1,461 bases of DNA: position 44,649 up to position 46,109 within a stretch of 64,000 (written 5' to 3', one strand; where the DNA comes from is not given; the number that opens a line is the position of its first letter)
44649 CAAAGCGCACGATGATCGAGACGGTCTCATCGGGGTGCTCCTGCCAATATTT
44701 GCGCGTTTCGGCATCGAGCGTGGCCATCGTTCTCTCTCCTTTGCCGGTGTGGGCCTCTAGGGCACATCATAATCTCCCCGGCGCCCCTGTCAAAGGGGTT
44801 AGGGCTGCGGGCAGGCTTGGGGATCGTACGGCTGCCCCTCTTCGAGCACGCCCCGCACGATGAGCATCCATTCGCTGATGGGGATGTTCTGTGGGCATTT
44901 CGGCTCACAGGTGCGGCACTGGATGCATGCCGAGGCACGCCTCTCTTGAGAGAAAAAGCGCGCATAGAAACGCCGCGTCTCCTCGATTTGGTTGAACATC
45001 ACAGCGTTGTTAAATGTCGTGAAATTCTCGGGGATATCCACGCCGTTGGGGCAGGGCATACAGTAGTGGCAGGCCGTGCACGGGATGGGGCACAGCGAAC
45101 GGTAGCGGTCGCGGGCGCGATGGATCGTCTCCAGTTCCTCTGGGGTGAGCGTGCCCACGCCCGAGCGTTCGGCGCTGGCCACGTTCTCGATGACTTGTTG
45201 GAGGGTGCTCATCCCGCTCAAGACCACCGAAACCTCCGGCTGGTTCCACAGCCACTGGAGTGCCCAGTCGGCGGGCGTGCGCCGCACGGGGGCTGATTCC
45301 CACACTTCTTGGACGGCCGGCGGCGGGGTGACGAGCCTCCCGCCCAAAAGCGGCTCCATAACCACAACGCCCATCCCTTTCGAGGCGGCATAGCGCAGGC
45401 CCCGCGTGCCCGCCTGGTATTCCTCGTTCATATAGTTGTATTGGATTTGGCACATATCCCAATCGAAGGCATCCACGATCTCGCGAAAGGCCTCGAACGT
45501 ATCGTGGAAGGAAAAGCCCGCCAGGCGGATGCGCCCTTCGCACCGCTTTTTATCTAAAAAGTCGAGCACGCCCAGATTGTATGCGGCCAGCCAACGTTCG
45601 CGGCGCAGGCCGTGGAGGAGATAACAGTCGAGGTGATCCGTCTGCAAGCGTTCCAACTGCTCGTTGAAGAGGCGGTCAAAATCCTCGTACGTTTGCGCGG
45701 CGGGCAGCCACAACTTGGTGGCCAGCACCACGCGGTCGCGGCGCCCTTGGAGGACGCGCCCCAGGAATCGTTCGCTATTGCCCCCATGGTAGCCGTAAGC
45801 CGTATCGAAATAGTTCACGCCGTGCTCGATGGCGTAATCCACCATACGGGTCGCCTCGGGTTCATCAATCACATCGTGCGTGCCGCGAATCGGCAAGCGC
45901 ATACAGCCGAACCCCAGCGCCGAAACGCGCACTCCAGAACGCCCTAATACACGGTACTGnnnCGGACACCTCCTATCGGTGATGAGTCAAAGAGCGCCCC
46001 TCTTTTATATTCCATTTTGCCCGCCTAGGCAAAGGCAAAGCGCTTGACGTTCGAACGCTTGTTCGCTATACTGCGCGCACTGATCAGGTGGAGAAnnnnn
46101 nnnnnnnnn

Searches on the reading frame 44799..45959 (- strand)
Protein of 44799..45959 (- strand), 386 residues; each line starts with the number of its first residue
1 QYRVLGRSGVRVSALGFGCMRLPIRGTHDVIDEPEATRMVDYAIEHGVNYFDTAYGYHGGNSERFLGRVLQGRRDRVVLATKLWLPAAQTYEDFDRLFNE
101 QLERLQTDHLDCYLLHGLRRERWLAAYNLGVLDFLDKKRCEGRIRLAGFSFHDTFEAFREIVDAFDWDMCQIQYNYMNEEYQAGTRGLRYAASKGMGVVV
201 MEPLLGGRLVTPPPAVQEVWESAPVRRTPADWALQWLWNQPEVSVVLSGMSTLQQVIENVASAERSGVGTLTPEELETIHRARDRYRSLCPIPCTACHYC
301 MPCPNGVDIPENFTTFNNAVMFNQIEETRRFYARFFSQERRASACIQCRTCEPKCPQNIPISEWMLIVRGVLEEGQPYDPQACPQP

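Call 40: search_protein_families(library=pfam, proteins=[window:44799-45959:-], max_evalue=0.001)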
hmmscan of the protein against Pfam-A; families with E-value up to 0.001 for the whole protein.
window:44799-45959:- (386 aa): 4 families
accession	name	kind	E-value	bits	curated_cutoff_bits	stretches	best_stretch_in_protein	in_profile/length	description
PF00248.27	Aldo_ket_red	-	4.4e-41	141.3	24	1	15-280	2-287/291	Aldo/keto reductase family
PF13187.11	Fer4_9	-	2.3e-09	37.6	27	1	294-358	2-50/52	4Fe-4S dicluster domain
PF13534.11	Fer4_17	-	2.5e-06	28.4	22.2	1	294-359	2-60/61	4Fe-4S dicluster domain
PF13183.11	Fer4_8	-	0.00014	22.7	27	1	294-359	5-68/68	4Fe-4S dicluster domain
